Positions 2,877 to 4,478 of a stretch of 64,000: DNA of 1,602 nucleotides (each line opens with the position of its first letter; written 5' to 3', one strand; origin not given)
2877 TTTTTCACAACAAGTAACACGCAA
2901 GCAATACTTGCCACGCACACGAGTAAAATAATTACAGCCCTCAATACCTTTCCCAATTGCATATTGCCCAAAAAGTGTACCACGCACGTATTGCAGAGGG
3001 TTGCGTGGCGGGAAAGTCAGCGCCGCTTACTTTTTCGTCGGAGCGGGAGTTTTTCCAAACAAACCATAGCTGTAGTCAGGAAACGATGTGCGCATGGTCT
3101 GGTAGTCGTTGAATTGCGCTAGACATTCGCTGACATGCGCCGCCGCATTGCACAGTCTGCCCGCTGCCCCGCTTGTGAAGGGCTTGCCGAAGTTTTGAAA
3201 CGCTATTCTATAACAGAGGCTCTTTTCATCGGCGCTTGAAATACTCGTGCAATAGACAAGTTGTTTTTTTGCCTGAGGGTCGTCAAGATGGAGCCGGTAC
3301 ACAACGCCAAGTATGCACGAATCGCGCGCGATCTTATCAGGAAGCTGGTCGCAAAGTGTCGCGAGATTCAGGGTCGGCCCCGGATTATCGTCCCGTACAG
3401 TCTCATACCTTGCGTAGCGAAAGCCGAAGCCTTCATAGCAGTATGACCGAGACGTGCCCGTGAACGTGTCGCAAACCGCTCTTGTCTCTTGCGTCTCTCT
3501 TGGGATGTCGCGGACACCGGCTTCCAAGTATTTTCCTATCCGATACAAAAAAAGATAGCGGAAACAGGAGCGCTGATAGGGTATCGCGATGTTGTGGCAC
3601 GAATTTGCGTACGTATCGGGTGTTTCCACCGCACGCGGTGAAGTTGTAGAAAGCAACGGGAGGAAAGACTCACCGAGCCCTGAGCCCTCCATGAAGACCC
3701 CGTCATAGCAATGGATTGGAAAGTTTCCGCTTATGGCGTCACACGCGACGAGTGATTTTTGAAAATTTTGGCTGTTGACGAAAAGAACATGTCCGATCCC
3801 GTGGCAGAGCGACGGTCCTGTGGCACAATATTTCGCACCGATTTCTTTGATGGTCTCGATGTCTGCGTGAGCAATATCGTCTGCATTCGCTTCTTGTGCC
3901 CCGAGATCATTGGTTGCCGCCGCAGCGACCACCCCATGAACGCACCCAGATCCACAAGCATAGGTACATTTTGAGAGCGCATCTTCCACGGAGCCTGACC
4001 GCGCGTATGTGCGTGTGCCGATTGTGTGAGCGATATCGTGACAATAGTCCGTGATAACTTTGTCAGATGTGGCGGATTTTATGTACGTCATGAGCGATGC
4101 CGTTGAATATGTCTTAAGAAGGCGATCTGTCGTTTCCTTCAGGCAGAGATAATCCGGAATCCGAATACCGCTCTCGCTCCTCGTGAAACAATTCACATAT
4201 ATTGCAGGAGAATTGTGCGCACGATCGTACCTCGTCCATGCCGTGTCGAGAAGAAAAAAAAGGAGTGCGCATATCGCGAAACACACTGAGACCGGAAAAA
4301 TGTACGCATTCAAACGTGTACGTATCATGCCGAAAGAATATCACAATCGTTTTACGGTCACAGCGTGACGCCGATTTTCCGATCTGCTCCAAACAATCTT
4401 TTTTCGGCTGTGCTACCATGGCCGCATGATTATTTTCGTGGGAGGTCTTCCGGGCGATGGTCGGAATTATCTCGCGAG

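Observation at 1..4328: PAPS supply (sat/cysC) + sulfotransferase operon coupled to two tandem Cys/His-rich membrane paralogs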

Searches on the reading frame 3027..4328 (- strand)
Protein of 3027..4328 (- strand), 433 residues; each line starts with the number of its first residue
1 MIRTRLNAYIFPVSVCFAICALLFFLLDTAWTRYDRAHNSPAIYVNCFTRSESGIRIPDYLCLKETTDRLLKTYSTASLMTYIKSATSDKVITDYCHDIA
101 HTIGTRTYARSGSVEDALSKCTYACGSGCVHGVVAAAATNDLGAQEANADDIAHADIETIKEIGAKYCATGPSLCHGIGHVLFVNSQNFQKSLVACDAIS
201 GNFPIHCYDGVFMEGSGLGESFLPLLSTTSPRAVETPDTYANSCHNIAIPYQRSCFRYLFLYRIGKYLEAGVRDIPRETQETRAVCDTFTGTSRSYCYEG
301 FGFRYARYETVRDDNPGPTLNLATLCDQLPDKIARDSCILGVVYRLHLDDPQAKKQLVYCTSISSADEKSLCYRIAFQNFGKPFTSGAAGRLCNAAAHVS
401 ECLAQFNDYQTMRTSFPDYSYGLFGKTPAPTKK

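Call 4: search_protein_families(library=pfam, proteins=[window:3027-4328:-], max_evalue=0.1)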
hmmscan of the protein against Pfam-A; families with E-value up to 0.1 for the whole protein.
window:3027-4328:- (433 aa): 0 families

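Call 6: search_protein_families(library=ncbifam, proteins=[window:3027-4328:-], max_evalue=0.1)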
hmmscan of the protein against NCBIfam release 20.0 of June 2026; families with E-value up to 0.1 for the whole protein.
window:3027-4328:- (433 aa): 0 families

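Call 9: find_homologous_proteins(query=window:3027-4328:-, max_evalue=0.001)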
Query window:3027-4328:- (433 aa): 13 proteins with E <= 0.001 among 3733 candidates.
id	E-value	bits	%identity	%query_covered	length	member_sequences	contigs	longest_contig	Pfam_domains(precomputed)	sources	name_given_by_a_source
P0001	2.1e-298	1007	100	100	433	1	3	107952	-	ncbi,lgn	-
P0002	9.9e-64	234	36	85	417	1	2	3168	-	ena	-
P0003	4.8e-62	228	39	86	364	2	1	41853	-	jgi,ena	-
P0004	2.4e-60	223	34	94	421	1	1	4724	-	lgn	-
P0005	2.8e-59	219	36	84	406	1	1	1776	-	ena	-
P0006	1.1e-40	158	31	81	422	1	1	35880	-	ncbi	-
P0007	4.5e-40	156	32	83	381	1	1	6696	-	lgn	-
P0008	2.7e-32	130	38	50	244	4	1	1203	-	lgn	-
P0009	1.0e-10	59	25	54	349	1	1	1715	-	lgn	-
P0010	6.6e-9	53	27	42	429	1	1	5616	-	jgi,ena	-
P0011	1.2e-5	43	25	59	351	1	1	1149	-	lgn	-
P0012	7.2e-5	40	24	75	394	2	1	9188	-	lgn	-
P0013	3.9e-4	38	23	66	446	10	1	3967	-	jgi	jgi:hypothetical protein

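Call 10: find_encoding_contigs(protein=P0001, flank=10000, max_places=4)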
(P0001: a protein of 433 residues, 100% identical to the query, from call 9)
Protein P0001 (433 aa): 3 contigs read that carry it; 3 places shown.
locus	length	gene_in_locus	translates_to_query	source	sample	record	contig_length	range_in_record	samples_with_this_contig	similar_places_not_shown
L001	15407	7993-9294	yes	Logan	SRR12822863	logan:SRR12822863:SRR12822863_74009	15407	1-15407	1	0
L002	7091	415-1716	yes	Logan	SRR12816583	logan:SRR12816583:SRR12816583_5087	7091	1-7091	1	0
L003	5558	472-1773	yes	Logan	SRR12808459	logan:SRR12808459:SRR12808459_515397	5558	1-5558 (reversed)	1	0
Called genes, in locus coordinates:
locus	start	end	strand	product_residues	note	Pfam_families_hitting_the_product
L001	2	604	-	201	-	?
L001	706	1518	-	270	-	PF13429:TPR_15, PF00515:TPR_1 (faint), PF07719:TPR_2 (faint), PF13432:TPR_16 (faint), PF13431:TPR_17 (faint), PF14559:TPR_19 (weak)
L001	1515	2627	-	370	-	-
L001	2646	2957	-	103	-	-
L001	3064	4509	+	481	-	PF02624:YcaO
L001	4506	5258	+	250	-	PF00881:Nitroreductase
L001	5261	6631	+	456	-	-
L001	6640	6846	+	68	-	-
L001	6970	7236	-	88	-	-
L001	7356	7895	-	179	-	-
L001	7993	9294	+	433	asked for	-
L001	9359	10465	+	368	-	-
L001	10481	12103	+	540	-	PF14306:PUA_2, PF01747:ATP-sulfurylase, PF01583:APS_kinase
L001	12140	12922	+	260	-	PF00685:Sulfotransfer_1, PF13469:Sulfotransfer_3, PF17784:Sulfotransfer_4 (weak)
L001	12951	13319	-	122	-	PF00338:Ribosomal_S10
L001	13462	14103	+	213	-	PF01551:Peptidase_M23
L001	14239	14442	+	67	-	-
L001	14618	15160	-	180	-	-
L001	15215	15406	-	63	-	?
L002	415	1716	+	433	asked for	-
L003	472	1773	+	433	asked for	-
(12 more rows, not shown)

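Call 15: find_encoding_contigs(protein=P0003, flank=10000, max_places=3)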
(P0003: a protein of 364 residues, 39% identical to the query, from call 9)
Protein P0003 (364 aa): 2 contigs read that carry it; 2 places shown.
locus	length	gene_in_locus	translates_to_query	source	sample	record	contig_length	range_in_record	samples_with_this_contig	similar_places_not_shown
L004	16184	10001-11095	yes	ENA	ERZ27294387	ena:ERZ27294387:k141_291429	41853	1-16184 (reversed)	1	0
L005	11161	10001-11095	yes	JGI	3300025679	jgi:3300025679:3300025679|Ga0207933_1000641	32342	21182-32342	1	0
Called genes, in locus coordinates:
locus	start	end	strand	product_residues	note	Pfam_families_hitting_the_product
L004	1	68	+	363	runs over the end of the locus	PF00226:DnaJ, PF01556:DnaJ_C, PF00684:DnaJ_CXXCXGXG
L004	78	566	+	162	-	-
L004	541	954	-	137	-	PF00293:NUDIX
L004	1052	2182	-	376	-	PF08545:ACP_syn_III, PF08541:ACP_syn_III_C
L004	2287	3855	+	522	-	PF02518:HATPase_c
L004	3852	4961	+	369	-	-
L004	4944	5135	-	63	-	-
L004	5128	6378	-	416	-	-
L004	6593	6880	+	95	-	-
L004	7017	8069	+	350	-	PF07676:PD40 (faint)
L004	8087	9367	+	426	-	-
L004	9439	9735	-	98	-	-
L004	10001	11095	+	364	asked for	-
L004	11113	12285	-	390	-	-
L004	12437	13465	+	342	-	PF01820:Dala_Dala_lig_N, PF02655:ATP-grasp_3, PF07478:Dala_Dala_lig_C, PF02222:ATP-grasp, PF02786:CPSase_L_D2, PF13535:ATP-grasp_4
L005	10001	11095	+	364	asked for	-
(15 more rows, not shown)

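Call 16: find_encoding_contigs(protein=P0006, flank=10000, max_places=3)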
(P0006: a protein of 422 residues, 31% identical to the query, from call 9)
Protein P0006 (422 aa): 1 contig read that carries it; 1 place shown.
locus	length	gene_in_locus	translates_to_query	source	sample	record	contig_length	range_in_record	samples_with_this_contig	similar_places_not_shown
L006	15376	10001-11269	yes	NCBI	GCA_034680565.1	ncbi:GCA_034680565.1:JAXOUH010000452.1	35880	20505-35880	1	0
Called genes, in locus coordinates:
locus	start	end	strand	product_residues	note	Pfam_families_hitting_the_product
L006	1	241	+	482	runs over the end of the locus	PF02624:YcaO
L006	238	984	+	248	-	PF00881:Nitroreductase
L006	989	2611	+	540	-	PF13360:PQQ_2, PF01011:PQQ (weak), PF13570:Beta-prop_ACSF4, PF13360:PQQ_2 (weak)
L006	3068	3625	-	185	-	-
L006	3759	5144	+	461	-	-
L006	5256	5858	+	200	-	-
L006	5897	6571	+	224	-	-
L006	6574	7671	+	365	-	-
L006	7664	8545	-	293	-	-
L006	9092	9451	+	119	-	PF04134:DCC1-like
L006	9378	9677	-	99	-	-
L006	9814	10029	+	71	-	-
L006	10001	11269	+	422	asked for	-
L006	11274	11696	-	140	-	-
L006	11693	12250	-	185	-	PF00173:Cyt-b5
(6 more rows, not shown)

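Call 17: find_encoding_contigs(protein=P0007, flank=10000, max_places=2)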
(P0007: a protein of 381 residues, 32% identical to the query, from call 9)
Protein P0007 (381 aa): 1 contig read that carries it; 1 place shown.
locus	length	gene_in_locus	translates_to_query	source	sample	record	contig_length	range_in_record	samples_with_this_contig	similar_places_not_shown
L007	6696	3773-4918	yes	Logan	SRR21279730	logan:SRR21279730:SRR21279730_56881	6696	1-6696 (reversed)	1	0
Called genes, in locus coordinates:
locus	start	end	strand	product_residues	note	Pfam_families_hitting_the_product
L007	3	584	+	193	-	?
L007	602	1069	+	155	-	PF00581:Rhodanese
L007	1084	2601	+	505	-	-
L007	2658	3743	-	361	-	-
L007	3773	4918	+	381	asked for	-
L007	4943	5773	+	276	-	PF00685:Sulfotransfer_1, PF13469:Sulfotransfer_3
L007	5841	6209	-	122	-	PF01467:CTP_transf_like (faint)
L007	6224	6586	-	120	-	PF00338:Ribosomal_S10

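Call 18: find_encoding_contigs(protein=P0004, flank=10000, max_places=2)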
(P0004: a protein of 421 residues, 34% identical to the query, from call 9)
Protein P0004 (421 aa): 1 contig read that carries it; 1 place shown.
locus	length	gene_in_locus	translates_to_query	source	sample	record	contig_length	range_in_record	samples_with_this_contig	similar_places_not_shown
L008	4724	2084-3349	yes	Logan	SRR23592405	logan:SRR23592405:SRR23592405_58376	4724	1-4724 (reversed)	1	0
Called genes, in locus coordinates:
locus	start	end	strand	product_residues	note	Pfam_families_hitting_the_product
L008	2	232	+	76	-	?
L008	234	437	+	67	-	-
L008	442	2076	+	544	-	PF01011:PQQ (faint), PF13360:PQQ_2, PF13570:Beta-prop_ACSF4, PF23414:Beta-prop_EML_2 (faint), PF07774:EMC1_C (faint), PF13360:PQQ_2, PF13570:Beta-prop_ACSF4, PF25174:Beta-prop_THOC3 (faint)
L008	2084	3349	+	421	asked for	-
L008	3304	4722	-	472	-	?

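Call 19: find_encoding_contigs(protein=P0012, flank=10000, max_places=2)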
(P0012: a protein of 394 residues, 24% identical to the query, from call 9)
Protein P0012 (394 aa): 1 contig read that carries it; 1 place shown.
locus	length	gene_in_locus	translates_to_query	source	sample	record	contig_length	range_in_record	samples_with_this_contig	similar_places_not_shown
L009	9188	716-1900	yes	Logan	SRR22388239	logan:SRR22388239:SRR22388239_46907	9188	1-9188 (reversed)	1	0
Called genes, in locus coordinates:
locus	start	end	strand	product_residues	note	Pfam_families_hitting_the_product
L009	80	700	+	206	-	-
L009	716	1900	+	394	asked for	-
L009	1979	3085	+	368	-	-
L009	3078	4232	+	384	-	-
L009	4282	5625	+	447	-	-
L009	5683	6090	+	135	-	-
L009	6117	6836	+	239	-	-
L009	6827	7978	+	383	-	-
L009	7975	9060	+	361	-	-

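Call 22: predict_structure(alignment_id=A1)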
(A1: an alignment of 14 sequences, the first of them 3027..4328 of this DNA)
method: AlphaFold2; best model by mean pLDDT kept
length: 433 residues; sequences in the alignment: 14
mean_pLDDT: 77.7   pTM: 0.67
mean pLDDT of the five models: 77.7, 77.4, 76.6, 74.6, 74.3
residues with pLDDT >= 90: 115; 70-90: 215; 50-70: 54; < 50: 49
segments of 3 or more residues with pLDDT < 50: 145-154, 219-236, 310-318, 425-433
pLDDT, mean of each block of 10 residues (from residue 1): 64 90 91 78 89 66 90 93 84 82 90 85 78 72 43 64 83 82 81 91 88 69 33 49 85 88 70 78 90 91 77 46 85 92 85 86 91 88 69 84 91 72 49 32
secondary structure, 60 per line:
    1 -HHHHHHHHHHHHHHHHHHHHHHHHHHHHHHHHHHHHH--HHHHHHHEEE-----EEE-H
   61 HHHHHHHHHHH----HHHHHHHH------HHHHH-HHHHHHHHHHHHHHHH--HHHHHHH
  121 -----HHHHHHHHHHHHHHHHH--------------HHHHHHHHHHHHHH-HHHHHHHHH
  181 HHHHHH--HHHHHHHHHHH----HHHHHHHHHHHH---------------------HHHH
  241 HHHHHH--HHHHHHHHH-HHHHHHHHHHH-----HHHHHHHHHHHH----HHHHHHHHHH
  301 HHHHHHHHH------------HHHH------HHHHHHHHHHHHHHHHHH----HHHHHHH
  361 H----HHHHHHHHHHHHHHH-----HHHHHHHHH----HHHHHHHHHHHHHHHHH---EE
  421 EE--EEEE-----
elements in order: H2-38 H41-47 E48-50 E56-58 H60-71 H76-83 H90-94 H96-111 H114-120 H126-142 H157-170 H172-186 H189-199 H204-215 H237-246 H249-257 H259-269 H275-286 H291-309 H322-325 H332-349 H354-361 H366-380 H386-394 H399-415 E419-422 E425-428

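Call 24: search_protein_representatives(alignment_id=A1)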
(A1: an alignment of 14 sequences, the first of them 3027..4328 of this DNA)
Query: 14 sequences, 386 profile positions. Proteins with E-value up to 0.001 (for the whole library): 7182; up to 1e-10: 5675; up to 1e-30: 1568. The best 150 are listed.
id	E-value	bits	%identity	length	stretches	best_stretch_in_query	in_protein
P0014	3.5e-234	793.1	-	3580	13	16-383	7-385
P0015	8.1e-161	551.6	-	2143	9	23-383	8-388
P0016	1.9e-145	501.0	-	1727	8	59-297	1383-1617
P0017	3.9e-131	453.9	-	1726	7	35-300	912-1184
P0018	4.7e-129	447.1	-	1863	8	59-382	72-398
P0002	2.4e-127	441.4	-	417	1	20-383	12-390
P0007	1.8e-122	425.4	-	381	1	7-372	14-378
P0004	1.1e-121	422.8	-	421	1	7-383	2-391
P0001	1.2e-120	419.4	-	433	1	7-385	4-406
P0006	6.0e-117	407.2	-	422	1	7-371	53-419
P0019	1.2e-115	403.0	-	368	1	8-362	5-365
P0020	3.2e-111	388.4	-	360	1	17-363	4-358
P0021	3.8e-106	371.7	-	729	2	34-382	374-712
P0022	2.1e-104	365.9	-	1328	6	44-299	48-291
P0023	1.5e-101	356.5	-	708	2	20-381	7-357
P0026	3.9e-98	345.3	-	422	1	14-381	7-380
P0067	4.4e-84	299.0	-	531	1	42-381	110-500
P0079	5.7e-80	285.5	-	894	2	66-383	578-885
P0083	7.5e-79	281.8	-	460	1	8-382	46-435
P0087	6.3e-77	275.5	-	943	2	67-368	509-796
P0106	1.1e-67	245.0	-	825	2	81-368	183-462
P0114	6.8e-66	239.2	-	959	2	80-370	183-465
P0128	9.6e-63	228.8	-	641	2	94-365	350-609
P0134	9.3e-62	225.5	-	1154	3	67-365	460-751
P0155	3.2e-59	217.2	-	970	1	36-378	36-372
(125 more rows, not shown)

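Call 25: search_protein_families(library=pfam, proteins=[P0155, P0087, P0067, P0079, P0134, P0106, P0114, P0128, P0021, P0083], max_evalue=0.01)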
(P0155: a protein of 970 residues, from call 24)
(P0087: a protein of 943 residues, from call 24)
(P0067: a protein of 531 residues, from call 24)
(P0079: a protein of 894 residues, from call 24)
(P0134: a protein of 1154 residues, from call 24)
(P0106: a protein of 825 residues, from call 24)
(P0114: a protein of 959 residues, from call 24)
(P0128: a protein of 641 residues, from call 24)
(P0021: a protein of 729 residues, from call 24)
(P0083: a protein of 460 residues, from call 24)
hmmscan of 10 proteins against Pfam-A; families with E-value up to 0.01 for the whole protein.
P0155 (970 aa): 1 family
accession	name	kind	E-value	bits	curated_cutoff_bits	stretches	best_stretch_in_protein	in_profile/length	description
PF13231.12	PMT_2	-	4.1e-07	30.8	26.1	1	621-777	2-155/160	Dolichyl-phosphate-mannose-protein mannosyltransferase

P0087 (943 aa): 1 family
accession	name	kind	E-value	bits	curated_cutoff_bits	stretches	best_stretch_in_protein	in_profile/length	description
PF13473.12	Cupredoxin_1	-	0.00074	20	27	1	845-942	12-104/104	Cupredoxin-like domain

P0067 (531 aa): 0 families

P0079 (894 aa): 0 families

P0134 (1154 aa): 0 families

P0106 (825 aa): 1 family
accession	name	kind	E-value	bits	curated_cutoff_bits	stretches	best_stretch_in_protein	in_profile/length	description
PF13473.12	Cupredoxin_1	-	1.6e-07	31.7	27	1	8-114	3-104/104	Cupredoxin-like domain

P0114 (959 aa): 3 families
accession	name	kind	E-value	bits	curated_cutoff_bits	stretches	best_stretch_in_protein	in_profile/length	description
PF13473.12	Cupredoxin_1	-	1.1e-18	67.5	27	2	9-116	2-104/104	Cupredoxin-like domain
PF00127.26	Copper-bind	-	0.00033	21.4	21.2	0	539-611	14-89/99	Copper binding proteins, plastocyanin/azurin family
PF07732.21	Cu-oxidase_3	-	0.0092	16.5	21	0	30-117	15-115/119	Multicopper oxidase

P0128 (641 aa): 0 families

P0021 (729 aa): 0 families

P0083 (460 aa): 0 families

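Call 28: fold_search(model_id=the predicted structure, library=pdb)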
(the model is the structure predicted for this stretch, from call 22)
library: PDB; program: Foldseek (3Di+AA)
matches with E <= 10: 704; with E <= 0.001: 0
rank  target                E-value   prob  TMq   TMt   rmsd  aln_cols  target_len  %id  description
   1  6hc2_A                2.6e-02  0.66  0.16  0.18  20.7       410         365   13  Crystal structure of NuMA/LGN hetero-hexamers (released 2019-05-29)
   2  4g2v_A                3.0e-02  0.77  0.19  0.22  18.9       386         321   13  Structure complex of LGN binding with FRMPD1 (released 2013-01-23)
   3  5k7v_A                3.4e-02  0.44  0.14  0.17  20.1       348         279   10  Computational Design of Self-Assembling Cyclic Protein Homooligomers (released 2017-04-12)
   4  8r22_A                4.1e-02  0.84  0.22  0.16  20.2       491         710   12  INTS9-INTS11-BRAT1-WDR73 complex (released 2024-07-31)
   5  3ro2_A                4.5e-02  0.63  0.17  0.20  19.2       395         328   13  Structures of the LGN/NuMA complex (released 2012-03-07)
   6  6hc2_E                5.1e-02  0.60  0.17  0.18  19.6       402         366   13  Crystal structure of NuMA/LGN hetero-hexamers (released 2019-05-29)
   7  3sf4_B                5.9e-02  0.60  0.17  0.19  19.0       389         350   13  Crystal structure of the complex between the conserved cell polarity proteins Inscuteable and LGN (released 2011-11-23)
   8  8a1i_P                6.7e-02  0.63  0.18  0.20  18.6       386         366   10  Crystal structure of murine Armc8 isoform beta (released 2023-04-12)
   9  2r17_D                7.0e-02  0.82  0.19  0.26  15.3       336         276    8  Functional architecture of the retromer cargo-recognition complex (released 2007-10-30)
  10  5xbk_A                8.3e-02  0.77  0.23  0.26  16.5       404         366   11  Crystal structure of human Importin4 (released 2018-02-14)
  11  8syn_A                9.0e-02  0.66  0.24  0.15  20.5       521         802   11  Human VPS35L/VPS29/VPS26C Complex (released 2023-11-01)
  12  8hpp_B                1.0e-01  0.60  0.19  0.20  20.4       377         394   11  Crystal structure of human INTS3 with SAGE1 (released 2023-12-20)
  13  5a7d_D                1.0e-01  0.57  0.18  0.21  20.5       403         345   13  Tetrameric assembly of LGN with Inscuteable (released 2016-08-03)
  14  8a1i_I                1.1e-01  0.51  0.18  0.20  18.2       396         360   11  Crystal structure of murine Armc8 isoform beta (released 2023-04-12)
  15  7qds_B                1.1e-01  0.33  0.16  0.09  22.9       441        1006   12  Apo human SKI complex in the open state (released 2022-02-02)
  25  6ok3_A                1.9e-01  0.21  0.15  0.14  23.1       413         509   10  Crystal structure of Sel1 repeat protein from Oxalobacter formigenes (released 2020-04-15)
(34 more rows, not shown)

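Call 29: search_solved_structures(query=A1, max_evalue=10)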
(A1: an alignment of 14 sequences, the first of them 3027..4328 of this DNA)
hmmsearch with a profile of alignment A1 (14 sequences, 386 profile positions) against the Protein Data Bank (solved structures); distinct sequences matched with E-value up to 10: 0.

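Call 32: find_related_loci(query=A2, collection=genome_contigs, flank=10000)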
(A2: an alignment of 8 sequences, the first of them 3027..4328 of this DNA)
Query A2 (433 aa) in genome_contigs; peptide patterns used: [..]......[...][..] (x = any residue, [..] = any of these).
32 stretches matched a pattern; 4 encode a relative of the query (tblastn E <= 1e-3); 3 distinct loci.
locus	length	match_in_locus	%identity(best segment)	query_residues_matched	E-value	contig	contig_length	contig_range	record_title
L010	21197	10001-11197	32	6-425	3e-61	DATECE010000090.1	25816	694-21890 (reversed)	MAG TPA_asm: Candidatus Paceibacterota bacterium isolate SMAG_U8263 k141_2227548, whole genome shotgun sequence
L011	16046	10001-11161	34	13-421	1e-59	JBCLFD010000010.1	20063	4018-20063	Candidatus Paceibacteria bacterium isolate SLM_LV1_02b-P15 Node_10_length_20063_cov_62.956046, whole genome shotgun sequ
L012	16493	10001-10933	35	47-372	4e-49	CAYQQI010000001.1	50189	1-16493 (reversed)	MAG TPA_asm: uncultured Candidatus Saccharibacteria bacterium isolate binchicken_co264_107 genome assembly, contig: NODE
